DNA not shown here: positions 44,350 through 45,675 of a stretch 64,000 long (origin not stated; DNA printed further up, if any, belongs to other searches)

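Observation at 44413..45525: TPP riboswitch controlling an uncharacterised 341-aa cytoplasmic protein: candidate novel thiamine-related function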

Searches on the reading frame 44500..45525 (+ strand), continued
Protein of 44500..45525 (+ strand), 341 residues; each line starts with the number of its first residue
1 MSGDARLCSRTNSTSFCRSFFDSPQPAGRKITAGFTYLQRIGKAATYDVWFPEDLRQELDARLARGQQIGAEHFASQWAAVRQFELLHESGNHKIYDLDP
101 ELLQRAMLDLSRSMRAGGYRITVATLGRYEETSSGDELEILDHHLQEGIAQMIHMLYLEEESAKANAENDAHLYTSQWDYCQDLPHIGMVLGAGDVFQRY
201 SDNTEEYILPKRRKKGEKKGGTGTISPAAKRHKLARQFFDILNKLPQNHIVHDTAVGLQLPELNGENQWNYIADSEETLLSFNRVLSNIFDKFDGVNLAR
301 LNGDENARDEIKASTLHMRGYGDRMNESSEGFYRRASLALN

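Call 47: search_protein_families(library=pfam, alignment_id=A2, max_evalue=10)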
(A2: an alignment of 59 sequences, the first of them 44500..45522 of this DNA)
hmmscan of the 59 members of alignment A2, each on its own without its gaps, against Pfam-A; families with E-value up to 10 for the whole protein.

A. member 1, window:44500-45522:+ (341 aa): 3 families
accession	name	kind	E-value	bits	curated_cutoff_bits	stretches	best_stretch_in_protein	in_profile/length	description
PF14407.11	Frankia_peptide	-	0.013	16.2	48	1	98-146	11-58/63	Ribosomally synthesized peptide prototyped by Frankia Franean1_4349.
PF10686.14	YAcAr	-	0.074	13.3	28.2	1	60-86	30-56/66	YspA, cpYpsA-related SLOG family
PF10391.15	DNA_pol_lambd_f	-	0.16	12.2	29.8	1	53-74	26-47/51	Fingers domain of DNA polymerase lambda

B. families by the number of members that match (of 59 scanned): 23 families
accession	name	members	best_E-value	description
PF14407.11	Frankia_peptide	12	0.0011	Ribosomally synthesized peptide prototyped by Frankia Franean1_4349.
PF13579.12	Glyco_trans_4_4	5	0.0089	Glycosyl transferase 4-like domain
PF01715.23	IPPT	2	0.026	IPP transferase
PF18225.7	AbfS_sensor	2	0.14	Sensor histidine kinase (AbfS) sensor domain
PF01839.29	FG-GAP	1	0.0087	FG-GAP repeat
PF17127.10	DUF5106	1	0.025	Domain of unknown function (DUF5106)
PF13517.12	FG-GAP_3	1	0.032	FG-GAP-like repeat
PF18681.6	DUF5634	1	0.035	Family of unknown function (DUF5634)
PF03470.19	zf-XS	1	0.036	XS zinc finger domain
PF10686.14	YAcAr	1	0.074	YspA, cpYpsA-related SLOG family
PF22168.2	DIP2311-like_C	1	0.076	Transcriptional regulator DIP2311-like, C-terminal domain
PF16227.11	DUF4886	1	0.083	Domain of unknown function (DUF4886)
PF14706.11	Tnp_DNA_bind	1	0.1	Transposase DNA-binding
PF08549.15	SWI-SNF_Ssr4_N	1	0.11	SWI/SNF and RSC complexes subunit Ssr4 N-terminal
PF08479.16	POTRA_2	1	0.12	POTRA domain, ShlB-type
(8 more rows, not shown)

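Call 50: find_encoding_contigs(protein=P0130, flank=6000, max_places=3)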
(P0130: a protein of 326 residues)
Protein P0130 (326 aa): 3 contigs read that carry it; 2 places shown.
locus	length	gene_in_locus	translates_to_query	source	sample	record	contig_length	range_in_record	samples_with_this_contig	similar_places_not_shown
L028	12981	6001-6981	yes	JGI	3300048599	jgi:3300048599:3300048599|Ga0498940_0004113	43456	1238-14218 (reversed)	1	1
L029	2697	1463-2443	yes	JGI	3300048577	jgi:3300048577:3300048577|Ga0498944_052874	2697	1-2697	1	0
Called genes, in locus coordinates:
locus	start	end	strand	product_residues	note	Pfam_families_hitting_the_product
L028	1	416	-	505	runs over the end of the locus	-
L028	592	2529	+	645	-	PF01464:SLT, PF27553:SLT_superhelical (weak)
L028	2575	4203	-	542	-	PF07940:Hepar_II_III_C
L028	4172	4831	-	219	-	PF00834:Ribul_P_3_epim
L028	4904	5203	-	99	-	-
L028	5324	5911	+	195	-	PF02631:RecX_HTH2 (weak)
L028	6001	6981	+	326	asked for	-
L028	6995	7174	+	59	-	-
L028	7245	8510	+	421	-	PF10671:TcpQ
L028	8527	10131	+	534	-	PF07655:Secretin_N_2 (weak), PF03958:Secretin_N (faint), PF00263:Secretin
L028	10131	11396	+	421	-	PF06864:PAP_PilO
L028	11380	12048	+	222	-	-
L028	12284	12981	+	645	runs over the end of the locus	?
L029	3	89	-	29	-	?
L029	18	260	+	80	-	-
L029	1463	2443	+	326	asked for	-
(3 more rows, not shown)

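Call 51: find_encoding_contigs(protein=P0148, flank=6000, max_places=2)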
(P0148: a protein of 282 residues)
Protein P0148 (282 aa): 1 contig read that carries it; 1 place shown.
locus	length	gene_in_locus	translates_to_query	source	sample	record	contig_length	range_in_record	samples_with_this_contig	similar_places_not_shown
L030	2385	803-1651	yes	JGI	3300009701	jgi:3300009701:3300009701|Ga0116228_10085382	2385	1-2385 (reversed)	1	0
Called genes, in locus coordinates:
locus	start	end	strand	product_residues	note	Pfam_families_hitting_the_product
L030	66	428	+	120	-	-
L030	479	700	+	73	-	-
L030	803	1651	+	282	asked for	-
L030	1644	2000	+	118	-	-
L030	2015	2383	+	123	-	?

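Call 52: find_encoding_contigs(protein=P0156, flank=6000, max_places=2)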
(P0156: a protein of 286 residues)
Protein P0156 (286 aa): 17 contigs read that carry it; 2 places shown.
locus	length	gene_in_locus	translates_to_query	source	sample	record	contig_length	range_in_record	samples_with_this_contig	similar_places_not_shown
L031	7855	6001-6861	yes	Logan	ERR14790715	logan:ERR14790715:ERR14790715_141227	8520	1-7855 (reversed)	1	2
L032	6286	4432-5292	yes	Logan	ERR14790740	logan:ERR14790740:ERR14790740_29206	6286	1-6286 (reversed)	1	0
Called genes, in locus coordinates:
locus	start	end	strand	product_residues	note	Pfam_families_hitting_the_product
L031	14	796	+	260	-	PF05857:TraX (faint)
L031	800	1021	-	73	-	-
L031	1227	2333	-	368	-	PF04348:LppC, PF13458:Peripla_BP_6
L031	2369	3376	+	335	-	PF00590:TP_methylase, PF23016:RsmI_C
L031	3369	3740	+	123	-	PF02021:UPF0102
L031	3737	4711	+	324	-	PF02951:GSH-S_N, PF02955:GSH-S_ATP, PF08443:RimK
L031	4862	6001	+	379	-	PF05141:DIT1_PvcA (weak)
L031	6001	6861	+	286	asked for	-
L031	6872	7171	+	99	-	PF04324:Fer2_BFD (weak)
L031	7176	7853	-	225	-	?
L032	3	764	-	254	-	?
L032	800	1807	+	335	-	PF00590:TP_methylase, PF23016:RsmI_C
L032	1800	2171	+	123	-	PF02021:UPF0102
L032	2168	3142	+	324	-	PF02951:GSH-S_N, PF02955:GSH-S_ATP, PF08443:RimK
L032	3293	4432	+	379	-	PF05141:DIT1_PvcA (weak)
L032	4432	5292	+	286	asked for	-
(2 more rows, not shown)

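Call 53: find_encoding_contigs(protein=P0170, flank=6000, max_places=2)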
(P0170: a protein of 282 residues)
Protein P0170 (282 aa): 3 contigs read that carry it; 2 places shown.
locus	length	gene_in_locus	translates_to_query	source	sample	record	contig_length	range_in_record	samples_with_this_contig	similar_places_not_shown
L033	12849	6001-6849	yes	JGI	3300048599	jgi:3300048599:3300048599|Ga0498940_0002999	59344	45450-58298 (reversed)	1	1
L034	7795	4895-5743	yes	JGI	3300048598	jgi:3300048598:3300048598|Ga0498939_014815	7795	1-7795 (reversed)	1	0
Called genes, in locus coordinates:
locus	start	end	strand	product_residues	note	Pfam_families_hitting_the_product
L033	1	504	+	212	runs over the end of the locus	-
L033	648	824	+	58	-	-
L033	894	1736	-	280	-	-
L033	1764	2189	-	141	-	-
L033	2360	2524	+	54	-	-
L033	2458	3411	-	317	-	-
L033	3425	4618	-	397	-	PF13356:Arm-DNA-bind_3, PF22022:Phage_int_M, PF00589:Phage_integrase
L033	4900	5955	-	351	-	PF13439:Glyco_transf_4 (faint), PF13692:Glyco_trans_1_4, PF00534:Glycos_transf_1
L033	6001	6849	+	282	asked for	-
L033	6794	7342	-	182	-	PF00383:dCMP_cyt_deam_1, PF14437:MafB19-deam, PF14439:Bd3614-deam (faint)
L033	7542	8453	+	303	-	PF07549:Sec_GG, PF02355:SecD_SecF_C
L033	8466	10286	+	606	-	PF07719:TPR_2 (faint), PF13231:PMT_2, PF00515:TPR_1 (faint), PF13428:TPR_14 (faint), PF23914:TPR_CcmH_CycH (faint), PF13432:TPR_16 (weak)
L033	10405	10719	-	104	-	-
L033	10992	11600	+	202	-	PF01381:HTH_3, PF13560:HTH_31 (weak)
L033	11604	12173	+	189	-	-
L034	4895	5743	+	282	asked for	-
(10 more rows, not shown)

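Call 54: find_encoding_contigs(protein=P0147, flank=6000, max_places=2)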
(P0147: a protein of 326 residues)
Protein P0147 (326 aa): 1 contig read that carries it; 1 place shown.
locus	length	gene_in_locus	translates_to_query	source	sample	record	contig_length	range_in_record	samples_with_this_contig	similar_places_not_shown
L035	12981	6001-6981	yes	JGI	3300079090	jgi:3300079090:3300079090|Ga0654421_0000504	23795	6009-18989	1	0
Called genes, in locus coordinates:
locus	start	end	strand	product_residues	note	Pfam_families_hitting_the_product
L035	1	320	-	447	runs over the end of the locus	PF02878:PGM_PMM_I, PF02879:PGM_PMM_II, PF02880:PGM_PMM_III, PF00408:PGM_PMM_IV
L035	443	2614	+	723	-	PF00989:PAS (weak), PF08448:PAS_4 (weak), PF13188:PAS_8 (weak), PF13426:PAS_9 (weak), PF00512:HisKA, PF02518:HATPase_c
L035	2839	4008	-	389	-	PF04055:Radical_SAM, PF06969:HemN_C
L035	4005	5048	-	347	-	PF01118:Semialdhyde_dh, PF22698:Semialdhyde_dhC_1, PF02774:Semialdhyde_dhC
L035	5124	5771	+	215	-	PF02630:SCO1-SenC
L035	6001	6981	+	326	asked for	-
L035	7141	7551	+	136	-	-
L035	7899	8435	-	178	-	-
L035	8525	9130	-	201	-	PF01381:HTH_3, PF12844:HTH_19 (weak), PF13560:HTH_31 (weak)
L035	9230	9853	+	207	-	-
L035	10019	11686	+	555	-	-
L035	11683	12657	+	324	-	PF13641:Glyco_tranf_2_3 (weak), PF00535:Glycos_transf_2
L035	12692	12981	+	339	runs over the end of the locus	PF00814:TsaD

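Call 59: find_encoding_contigs(protein=P0165, flank=6000, max_places=2)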
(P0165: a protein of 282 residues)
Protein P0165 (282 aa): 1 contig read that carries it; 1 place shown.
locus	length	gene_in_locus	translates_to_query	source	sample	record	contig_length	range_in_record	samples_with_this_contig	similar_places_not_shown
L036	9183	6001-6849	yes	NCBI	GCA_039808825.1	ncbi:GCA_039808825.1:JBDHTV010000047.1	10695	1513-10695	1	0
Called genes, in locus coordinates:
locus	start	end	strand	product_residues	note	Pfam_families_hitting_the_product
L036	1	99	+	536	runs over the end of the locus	?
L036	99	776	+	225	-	PF01168:Ala_racemase_N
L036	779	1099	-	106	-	-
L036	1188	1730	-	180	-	-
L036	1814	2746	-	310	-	PF01012:ETF, PF00766:ETF_alpha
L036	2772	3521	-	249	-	PF01012:ETF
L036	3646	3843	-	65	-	PF04588:HIG_1_N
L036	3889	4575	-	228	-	PF13489:Methyltransf_23, PF13847:Methyltransf_31, PF08241:Methyltransf_11, PF08242:Methyltransf_12, PF13649:Methyltransf_25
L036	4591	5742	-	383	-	-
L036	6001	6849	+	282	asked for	-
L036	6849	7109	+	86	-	PF04324:Fer2_BFD (weak)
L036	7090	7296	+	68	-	-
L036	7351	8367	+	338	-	PF00814:TsaD, PF22521:HypF_C_2 (weak)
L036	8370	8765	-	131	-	PF13467:RHH_4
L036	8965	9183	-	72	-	?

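Call 60: find_encoding_contigs(protein=P0169, flank=6000, max_places=2)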
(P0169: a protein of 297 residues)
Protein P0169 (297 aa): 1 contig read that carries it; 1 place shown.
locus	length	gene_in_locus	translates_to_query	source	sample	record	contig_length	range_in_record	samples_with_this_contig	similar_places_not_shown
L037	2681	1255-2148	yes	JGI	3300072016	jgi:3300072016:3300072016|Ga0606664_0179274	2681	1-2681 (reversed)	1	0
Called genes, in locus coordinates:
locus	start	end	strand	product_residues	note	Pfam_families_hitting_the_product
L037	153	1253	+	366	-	-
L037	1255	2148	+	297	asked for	-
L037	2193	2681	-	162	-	?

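Call 61: find_encoding_contigs(protein=P0153, flank=6000, max_places=2)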
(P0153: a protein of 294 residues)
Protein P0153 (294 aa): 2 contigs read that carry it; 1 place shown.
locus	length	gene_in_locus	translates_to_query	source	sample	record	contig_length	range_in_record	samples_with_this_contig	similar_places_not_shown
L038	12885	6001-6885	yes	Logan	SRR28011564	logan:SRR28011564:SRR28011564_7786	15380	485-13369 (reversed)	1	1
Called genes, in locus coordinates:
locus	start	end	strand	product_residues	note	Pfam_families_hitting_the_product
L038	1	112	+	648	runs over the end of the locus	PF13623:SurA_N_2 (weak), PF13624:SurA_N_3, PF13623:SurA_N_2, PF13624:SurA_N_3, PF00639:Rotamase (faint), PF13145:Rotamase_2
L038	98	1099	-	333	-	PF04748:Polysacc_deac_2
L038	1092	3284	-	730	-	PF00403:HMA, PF00122:E1-E2_ATPase, PF00702:Hydrolase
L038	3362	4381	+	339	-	PF02885:Glycos_trans_3N (weak), PF00591:Glycos_transf_3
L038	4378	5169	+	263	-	PF00218:IGPS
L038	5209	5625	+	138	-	PF11162:DUF2946 (faint)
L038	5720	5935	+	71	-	-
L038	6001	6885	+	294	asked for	-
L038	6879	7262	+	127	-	-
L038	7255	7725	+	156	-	-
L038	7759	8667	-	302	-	PF01545:Cation_efflux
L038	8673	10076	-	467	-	PF02233:PNTB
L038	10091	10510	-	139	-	PF12769:PNTB_4TM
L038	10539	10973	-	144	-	-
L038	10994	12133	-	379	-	PF05222:AlaDh_PNT_N, PF01262:AlaDh_PNT_C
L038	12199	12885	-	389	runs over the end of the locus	?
